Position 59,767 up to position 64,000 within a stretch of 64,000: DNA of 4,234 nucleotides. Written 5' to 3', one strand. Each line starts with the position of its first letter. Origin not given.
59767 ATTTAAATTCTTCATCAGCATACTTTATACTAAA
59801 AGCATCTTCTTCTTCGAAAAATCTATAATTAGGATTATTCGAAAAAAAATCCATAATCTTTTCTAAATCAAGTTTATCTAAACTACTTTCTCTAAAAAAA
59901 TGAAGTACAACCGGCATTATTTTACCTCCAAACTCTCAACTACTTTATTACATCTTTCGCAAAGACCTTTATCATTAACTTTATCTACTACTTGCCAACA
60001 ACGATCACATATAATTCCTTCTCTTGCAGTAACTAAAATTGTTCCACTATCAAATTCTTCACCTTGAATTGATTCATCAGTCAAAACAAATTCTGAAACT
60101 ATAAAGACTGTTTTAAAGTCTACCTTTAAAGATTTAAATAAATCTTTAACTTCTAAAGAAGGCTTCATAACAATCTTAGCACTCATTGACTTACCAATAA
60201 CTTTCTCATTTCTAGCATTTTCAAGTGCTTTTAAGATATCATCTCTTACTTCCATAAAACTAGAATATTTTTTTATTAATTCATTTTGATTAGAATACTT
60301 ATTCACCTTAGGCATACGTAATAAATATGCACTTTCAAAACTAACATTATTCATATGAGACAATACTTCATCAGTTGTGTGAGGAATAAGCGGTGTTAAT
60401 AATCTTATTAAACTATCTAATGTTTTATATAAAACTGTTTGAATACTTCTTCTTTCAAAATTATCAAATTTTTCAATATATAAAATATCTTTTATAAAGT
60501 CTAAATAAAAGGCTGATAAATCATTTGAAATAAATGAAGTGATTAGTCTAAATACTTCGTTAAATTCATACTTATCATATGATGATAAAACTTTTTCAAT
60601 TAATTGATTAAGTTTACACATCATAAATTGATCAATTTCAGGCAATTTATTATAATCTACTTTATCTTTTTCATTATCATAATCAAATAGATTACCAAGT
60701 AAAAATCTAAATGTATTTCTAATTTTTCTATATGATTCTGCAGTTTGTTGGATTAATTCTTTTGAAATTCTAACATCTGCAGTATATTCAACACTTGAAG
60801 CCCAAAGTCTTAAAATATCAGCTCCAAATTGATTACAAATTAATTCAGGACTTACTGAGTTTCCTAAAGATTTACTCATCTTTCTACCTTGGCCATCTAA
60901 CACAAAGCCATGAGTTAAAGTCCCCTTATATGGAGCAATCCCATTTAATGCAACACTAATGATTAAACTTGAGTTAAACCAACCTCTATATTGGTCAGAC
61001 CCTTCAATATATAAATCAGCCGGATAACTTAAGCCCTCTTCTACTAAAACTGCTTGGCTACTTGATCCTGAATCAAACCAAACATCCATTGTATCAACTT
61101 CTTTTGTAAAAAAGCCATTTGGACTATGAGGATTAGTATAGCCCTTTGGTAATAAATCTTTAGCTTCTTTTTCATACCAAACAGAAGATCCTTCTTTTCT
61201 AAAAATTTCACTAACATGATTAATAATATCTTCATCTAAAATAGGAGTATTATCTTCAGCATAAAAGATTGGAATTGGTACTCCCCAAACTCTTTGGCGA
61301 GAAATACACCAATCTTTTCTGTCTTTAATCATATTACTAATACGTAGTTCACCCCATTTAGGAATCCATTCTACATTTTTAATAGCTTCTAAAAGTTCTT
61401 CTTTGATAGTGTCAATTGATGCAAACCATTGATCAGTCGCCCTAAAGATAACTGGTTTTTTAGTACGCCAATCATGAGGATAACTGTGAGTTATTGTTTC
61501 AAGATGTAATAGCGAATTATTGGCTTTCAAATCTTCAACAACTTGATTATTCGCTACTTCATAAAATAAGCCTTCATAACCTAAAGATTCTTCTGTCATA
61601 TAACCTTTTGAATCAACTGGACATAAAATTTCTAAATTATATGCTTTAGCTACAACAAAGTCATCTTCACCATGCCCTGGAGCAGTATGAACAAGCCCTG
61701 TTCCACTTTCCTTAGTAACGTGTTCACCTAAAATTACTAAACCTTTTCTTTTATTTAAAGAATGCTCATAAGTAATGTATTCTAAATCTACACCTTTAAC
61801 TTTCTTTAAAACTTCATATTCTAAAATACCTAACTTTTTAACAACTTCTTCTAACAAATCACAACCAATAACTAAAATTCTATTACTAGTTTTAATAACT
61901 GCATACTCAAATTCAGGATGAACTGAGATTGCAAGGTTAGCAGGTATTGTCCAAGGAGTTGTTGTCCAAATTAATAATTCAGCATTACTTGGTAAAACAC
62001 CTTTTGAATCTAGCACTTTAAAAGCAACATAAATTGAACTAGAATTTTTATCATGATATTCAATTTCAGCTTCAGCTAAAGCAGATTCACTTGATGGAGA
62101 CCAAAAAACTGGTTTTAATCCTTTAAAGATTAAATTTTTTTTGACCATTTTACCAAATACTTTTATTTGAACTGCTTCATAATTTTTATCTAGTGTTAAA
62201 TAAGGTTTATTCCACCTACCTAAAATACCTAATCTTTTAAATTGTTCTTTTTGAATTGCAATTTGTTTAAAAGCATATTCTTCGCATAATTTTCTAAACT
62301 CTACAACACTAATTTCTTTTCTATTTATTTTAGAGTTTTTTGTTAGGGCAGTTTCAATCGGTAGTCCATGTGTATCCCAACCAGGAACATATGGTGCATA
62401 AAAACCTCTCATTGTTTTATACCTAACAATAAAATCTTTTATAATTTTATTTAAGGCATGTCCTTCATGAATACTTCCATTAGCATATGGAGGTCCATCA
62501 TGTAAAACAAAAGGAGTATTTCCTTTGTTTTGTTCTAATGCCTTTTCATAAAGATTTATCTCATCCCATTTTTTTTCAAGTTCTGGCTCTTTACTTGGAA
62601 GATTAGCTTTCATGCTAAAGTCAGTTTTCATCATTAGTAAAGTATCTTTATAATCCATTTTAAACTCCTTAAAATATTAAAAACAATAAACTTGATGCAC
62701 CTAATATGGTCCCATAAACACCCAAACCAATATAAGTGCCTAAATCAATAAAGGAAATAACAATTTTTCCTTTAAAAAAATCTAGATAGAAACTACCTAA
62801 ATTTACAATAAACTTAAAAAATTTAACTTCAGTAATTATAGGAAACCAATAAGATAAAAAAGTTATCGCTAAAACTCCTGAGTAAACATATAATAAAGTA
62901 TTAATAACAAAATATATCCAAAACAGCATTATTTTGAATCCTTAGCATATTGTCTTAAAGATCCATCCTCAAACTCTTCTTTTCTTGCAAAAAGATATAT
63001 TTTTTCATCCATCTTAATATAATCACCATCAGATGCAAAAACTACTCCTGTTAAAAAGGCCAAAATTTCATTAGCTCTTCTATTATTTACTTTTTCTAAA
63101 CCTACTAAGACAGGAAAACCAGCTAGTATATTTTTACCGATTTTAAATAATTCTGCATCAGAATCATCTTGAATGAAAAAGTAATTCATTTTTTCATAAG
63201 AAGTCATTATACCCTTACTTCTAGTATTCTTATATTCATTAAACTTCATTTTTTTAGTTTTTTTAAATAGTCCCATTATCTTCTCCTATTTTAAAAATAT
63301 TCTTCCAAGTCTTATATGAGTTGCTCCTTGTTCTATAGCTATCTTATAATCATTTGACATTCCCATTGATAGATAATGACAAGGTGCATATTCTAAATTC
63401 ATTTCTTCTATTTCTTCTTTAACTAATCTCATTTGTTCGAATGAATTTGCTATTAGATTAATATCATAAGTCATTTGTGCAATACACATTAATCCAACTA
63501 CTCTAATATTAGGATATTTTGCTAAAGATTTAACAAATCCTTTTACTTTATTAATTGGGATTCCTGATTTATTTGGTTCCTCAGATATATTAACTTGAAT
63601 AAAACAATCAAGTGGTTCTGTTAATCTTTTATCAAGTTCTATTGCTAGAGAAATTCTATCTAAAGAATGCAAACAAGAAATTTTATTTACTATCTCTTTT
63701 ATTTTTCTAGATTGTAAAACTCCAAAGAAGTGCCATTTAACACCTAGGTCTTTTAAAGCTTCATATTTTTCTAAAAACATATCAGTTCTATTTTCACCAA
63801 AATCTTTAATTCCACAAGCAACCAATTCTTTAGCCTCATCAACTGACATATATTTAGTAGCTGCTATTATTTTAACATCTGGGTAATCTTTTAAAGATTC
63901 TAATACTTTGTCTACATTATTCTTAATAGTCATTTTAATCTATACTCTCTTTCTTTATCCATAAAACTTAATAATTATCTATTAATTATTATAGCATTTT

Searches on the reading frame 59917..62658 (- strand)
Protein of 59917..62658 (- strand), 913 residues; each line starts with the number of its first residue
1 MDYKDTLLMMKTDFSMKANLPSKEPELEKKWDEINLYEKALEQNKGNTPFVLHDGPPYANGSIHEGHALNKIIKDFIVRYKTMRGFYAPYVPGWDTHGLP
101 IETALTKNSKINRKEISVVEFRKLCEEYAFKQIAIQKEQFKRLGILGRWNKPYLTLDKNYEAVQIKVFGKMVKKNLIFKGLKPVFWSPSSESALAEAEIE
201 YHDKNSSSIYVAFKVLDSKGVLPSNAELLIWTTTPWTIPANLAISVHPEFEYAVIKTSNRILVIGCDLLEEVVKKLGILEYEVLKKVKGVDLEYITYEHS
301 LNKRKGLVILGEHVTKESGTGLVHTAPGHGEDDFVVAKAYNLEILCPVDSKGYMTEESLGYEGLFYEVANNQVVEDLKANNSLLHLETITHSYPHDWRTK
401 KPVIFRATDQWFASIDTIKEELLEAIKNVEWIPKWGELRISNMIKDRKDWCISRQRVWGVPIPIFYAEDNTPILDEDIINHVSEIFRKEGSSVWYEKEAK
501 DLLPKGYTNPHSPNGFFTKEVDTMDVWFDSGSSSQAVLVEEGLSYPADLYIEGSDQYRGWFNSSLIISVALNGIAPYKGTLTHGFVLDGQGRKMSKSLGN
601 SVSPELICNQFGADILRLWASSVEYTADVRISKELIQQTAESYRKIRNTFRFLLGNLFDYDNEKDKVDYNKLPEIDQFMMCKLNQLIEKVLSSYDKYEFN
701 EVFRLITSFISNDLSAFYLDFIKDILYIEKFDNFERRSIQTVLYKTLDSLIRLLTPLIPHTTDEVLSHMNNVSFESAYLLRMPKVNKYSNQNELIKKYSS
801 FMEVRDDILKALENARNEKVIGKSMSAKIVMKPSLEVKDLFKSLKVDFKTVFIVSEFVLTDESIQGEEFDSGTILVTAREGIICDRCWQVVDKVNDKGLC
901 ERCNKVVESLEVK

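Call 11: search_protein_families(library=ncbifam, proteins=[window:59917-62658:-], max_evalue=0.00001)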
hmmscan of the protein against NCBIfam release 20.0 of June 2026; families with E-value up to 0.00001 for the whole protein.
window:59917-62658:- (913 aa): 16 families
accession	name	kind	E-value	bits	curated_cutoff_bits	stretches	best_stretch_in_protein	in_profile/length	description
TIGR00392.1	ileS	equivalog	4.7e-303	1007.7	621.4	1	14-828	2-856/861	isoleucine--tRNA ligase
NF040702.1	ileS_w_GNAT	exception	7.4e-252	838.4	1999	2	261-908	447-1091/1100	isoleucine--tRNA ligase, N-acetyltransferase domain-containing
TIGR00422.1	valS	equivalog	7.6e-145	484.1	612.1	2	301-851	249-778/863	valine--tRNA ligase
NF009687.0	PRK13208.1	equivalog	1.1e-138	463.7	738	2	308-863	255-792/801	valine--tRNA ligase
NF004349.1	PRK05729.1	equivalog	1.5e-119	400.6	704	2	300-860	242-770/860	valine--tRNA ligase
NF000258.1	MupB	exception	1.7e-111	373.8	1900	1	28-787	13-778/1033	mupirocin-resistant isoleucine--tRNA ligase MupB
NF000257.1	MupA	exception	8e-107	358.2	1900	1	26-836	11-822/1024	mupirocin-resistant isoleucine--tRNA ligase MupA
NF011492.0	PRK14900.1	equivalog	2.9e-79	267.1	1783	2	312-845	270-784/1044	valine--tRNA ligase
NF000540.1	alt_ValS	exception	1.1e-78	265.1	900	2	366-851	342-820/827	valine--tRNA ligase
NF008957.0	PRK12300.1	subfamily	2.1e-53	181.5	677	2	23-339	9-327/946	leucine--tRNA ligase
TIGR00396.1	leuS_bact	equivalog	1.5e-44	152.4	548.4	3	26-200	5-168/843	leucine--tRNA ligase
TIGR00395.1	leuS_arch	equivalog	2e-38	132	648.5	2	27-338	3-320/938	leucine--tRNA ligase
TIGR00398.1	metG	equivalog_domain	1e-35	123.5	336.35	2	578-776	313-508/530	methionine--tRNA ligase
NF001100.0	PRK00133.1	equivalog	2.3e-23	82.6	587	2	56-142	13-96/676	methionine--tRNA ligase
NF008900.0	PRK12267.1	equivalog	2.3e-22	79.3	598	2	573-840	280-548/648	methionine--tRNA ligase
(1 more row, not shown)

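Call 26: find_homologous_proteins(query=window:59917-62658:-, max_evalue=1e-50)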
Query window:59917-62658:- (913 aa): 8000 proteins with E <= 1e-50 among 8000 candidates; the best 120 are listed.
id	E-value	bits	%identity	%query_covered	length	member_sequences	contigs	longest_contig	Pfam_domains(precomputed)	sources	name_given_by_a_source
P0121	0.0e+0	2073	99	100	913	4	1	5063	PF09334.18,PF01406.26,PF08264.20,PF00133.29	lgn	-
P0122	0.0e+0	1817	84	100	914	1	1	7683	PF09334.18,PF01406.26,PF08264.20,PF01921.25,PF00133.29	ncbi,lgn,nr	ncbi:MAG: isoleucine--tRNA ligase [Bacilli bacterium]|nr:isoleucine--tRNA ligase [Bacilli bacterium]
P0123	0.0e+0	1814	84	100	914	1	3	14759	PF09334.18,PF01406.26,PF08264.20,PF01921.25,PF00133.29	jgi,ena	-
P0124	0.0e+0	1472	68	100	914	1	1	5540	PF09334.18,PF01406.26,PF08264.20,PF13603.13,PF00133.29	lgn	-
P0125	0.0e+0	1465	67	100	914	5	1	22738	PF09334.18,PF01406.26,PF08264.20,PF13603.13,PF00133.29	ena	-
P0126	0.0e+0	1455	68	100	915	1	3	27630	PF09334.18,PF01406.26,PF08264.20,PF00133.29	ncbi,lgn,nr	ncbi:MAG TPA: isoleucine--tRNA ligase [Acholeplasmataceae bacterium]|nr:isoleucine--tRNA ligase [Ach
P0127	0.0e+0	1452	67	100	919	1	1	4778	PF09334.18,PF01406.26,PF08264.20,PF01921.25,PF00133.29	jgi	jgi:isoleucyl-tRNA synthetase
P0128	0.0e+0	1449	66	100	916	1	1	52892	PF09334.18,PF01406.26,PF08264.20,PF13603.13,PF01921.25,PF00133.29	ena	-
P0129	0.0e+0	1447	66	100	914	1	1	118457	PF09334.18,PF01406.26,PF08264.20,PF13603.13,PF01921.25,PF00133.29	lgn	-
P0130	0.0e+0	1436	65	100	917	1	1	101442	PF09334.18,PF01406.26,PF08264.20,PF00133.29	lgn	-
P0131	0.0e+0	1436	66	100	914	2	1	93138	PF09334.18,PF01406.26,PF08264.20,PF13603.13,PF00133.29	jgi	-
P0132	0.0e+0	1436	66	99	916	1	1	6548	PF09334.18,PF01406.26,PF08264.20,PF13603.13,PF01921.25,PF00133.29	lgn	-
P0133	0.0e+0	1435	66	99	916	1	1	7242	PF09334.18,PF01406.26,PF08264.20,PF13603.13,PF01921.25,PF00133.29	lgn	-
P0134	0.0e+0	1434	66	100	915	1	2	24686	PF09334.18,PF01406.26,PF08264.20,PF13603.13,PF01921.25,PF00133.29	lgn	-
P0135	0.0e+0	1432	66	100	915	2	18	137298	PF09334.18,PF01406.26,PF08264.20,PF00133.29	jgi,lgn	-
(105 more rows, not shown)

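Call 27: find_encoding_contigs(protein=P0123, flank=10000, max_places=6)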
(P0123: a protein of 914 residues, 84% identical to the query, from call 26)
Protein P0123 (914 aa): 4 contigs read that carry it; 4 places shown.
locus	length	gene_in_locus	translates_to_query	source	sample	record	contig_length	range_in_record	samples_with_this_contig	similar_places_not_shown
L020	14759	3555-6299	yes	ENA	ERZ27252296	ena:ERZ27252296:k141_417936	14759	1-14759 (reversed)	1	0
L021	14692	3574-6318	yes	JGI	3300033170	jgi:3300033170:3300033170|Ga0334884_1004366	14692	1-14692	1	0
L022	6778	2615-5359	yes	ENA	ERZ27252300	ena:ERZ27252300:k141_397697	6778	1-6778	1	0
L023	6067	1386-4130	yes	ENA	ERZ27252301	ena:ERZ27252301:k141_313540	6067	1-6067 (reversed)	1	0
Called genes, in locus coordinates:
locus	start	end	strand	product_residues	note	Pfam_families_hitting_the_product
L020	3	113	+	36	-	?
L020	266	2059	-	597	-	PF17297:PEPCK_N, PF00821:PEPCK_GTP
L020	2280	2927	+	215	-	PF01168:Ala_racemase_N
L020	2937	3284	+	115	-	PF04472:SepF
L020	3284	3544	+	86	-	-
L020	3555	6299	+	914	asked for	PF00133:tRNA-synt_1, PF09334:tRNA-synt_1g, PF01406:tRNA-synt_1e (weak), PF01921:tRNA-synt_1f (faint), PF08264:Anticodon_1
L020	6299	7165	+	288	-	-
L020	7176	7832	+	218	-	PF01791:DeoC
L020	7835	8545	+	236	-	PF01048:PNP_UDP_1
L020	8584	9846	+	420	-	PF05193:Peptidase_M16_C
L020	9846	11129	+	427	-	PF00675:Peptidase_M16, PF05193:Peptidase_M16_C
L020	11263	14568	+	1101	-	PF13927:Ig_3 (faint), PF21461:HL_N-beta (faint), PF22359:Big-like (faint), PF02368:Big_2, PF26182:Ig_NUP210_5th (weak), PF26918:Ig_Eae (weak), PF02368:Big_2, PF01510:Amidase_2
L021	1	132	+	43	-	?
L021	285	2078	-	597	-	PF17297:PEPCK_N, PF00821:PEPCK_GTP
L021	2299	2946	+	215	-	PF01168:Ala_racemase_N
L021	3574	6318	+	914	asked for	PF00133:tRNA-synt_1, PF09334:tRNA-synt_1g, PF01406:tRNA-synt_1e (weak), PF01921:tRNA-synt_1f (faint), PF08264:Anticodon_1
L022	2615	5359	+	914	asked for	PF00133:tRNA-synt_1, PF09334:tRNA-synt_1g, PF01406:tRNA-synt_1e (weak), PF01921:tRNA-synt_1f (faint), PF08264:Anticodon_1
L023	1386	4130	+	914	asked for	PF00133:tRNA-synt_1, PF09334:tRNA-synt_1g, PF01406:tRNA-synt_1e (weak), PF01921:tRNA-synt_1f (faint), PF08264:Anticodon_1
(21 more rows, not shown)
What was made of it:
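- Sister-species contigs end just downstream of the amidase gene, where an array would be expected (call 27).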

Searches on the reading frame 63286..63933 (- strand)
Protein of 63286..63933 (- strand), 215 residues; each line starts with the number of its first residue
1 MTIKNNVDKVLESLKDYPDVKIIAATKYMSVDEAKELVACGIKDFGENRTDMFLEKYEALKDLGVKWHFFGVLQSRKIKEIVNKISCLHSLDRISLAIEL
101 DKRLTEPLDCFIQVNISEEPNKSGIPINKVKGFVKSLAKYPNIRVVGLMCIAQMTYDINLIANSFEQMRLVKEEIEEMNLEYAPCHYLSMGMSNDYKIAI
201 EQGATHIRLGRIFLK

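Call 52: search_protein_families(library=pfam, proteins=[window:63286-63933:-], max_evalue=0.001)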
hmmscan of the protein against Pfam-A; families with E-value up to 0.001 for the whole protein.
window:63286-63933:- (215 aa): 1 family
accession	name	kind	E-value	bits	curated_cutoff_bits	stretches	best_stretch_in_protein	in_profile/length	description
PF01168.26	Ala_racemase_N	-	4.4e-12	46.6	24.1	1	3-211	6-213/220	Alanine racemase, N-terminal domain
